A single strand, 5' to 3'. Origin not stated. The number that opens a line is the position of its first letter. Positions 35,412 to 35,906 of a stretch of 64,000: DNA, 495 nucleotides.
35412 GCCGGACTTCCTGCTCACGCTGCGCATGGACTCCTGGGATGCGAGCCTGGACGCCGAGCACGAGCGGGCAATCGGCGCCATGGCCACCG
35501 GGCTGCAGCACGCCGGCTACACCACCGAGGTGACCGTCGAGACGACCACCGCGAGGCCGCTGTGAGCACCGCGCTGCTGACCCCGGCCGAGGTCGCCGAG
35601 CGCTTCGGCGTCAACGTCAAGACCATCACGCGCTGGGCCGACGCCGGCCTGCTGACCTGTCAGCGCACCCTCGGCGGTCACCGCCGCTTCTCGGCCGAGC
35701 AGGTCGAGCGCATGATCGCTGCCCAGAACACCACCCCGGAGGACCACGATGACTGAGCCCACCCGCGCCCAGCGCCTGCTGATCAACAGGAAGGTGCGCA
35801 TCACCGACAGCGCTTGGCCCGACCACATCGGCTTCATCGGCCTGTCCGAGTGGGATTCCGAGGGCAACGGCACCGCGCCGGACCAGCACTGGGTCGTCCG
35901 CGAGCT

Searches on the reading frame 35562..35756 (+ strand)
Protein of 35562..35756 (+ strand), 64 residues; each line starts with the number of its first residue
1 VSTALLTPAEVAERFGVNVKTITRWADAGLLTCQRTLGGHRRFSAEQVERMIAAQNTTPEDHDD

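Call 38: search_protein_families(library=pfam, proteins=[window:35562-35756:+], max_evalue=0.01)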
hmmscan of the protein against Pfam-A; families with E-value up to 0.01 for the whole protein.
window:35562-35756:+ (64 aa): 6 families
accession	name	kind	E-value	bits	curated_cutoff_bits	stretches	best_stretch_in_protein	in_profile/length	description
PF12728.13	HTH_17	-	2.3e-12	47.4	27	1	5-55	1-50/51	Helix-turn-helix domain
PF00376.29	MerR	-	1.7e-11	44.2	28.2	1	7-43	1-38/38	MerR family regulatory protein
PF13411.12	MerR_1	-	3e-10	40.5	21.6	1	7-51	2-46/69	MerR HTH family regulatory protein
PF13384.12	HTH_23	-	0.00057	20.1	24.6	1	6-26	18-38/50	Homeodomain-like domain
PF13560.12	HTH_31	-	0.0032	18.2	27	0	6-63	15-62/64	Helix-turn-helix domain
PF01527.26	HTH_Tnp_1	-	0.004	17.8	24.1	0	40-54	4-18/75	Transposase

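Call 79: search_protein_families(library=phrogs, proteins=[window:35562-35756:+], max_evalue=0.01)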
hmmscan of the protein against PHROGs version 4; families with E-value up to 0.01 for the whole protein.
window:35562-35756:+ (64 aa): 17 families
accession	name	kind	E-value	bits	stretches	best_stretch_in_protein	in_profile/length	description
phrog_66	-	integration and excision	7.8e-11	43.3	1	4-62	92-150/412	excisionase and transcriptional regulator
phrog_2474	-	transcription regulation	2.2e-07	31.8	1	4-57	47-101/118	MerR-like transcriptional regulator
phrog_6620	-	integration and excision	2.8e-07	31.3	1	6-56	2-53/201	transposase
phrog_57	-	head and packaging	1.2e-05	26.2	1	2-56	9-63/199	terminase small subunit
phrog_7735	-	integration and excision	1.7e-05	26.1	1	2-55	2-53/99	excisionase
phrog_11671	-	unknown function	5.2e-05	24.4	1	4-51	6-54/146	-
phrog_19880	-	transcription regulation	5.9e-05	24.3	1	9-54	76-121/136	transcriptional regulator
phrog_1729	-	unknown function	6.2e-05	24.1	1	7-55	94-141/142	-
phrog_597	-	DNA, RNA and nucleotide metabolism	0.00014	22.9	1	2-54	109-163/200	DNA binding protein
phrog_1969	-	unknown function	0.00029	22.1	1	4-55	60-113/116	-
phrog_4745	-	DNA, RNA and nucleotide metabolism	0.00044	21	1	3-55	29-87/107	DNA binding protein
phrog_8013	-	unknown function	0.0032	18.5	1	7-53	178-224/231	-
phrog_7950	-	transcription regulation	0.0034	18.4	1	6-26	21-41/68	transcriptional repressor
phrog_2907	-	integration and excision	0.0048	18.3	1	1-38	2-39/117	excisionase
phrog_664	-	DNA, RNA and nucleotide metabolism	0.0055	17.6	1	6-29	101-124/210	DNA binding protein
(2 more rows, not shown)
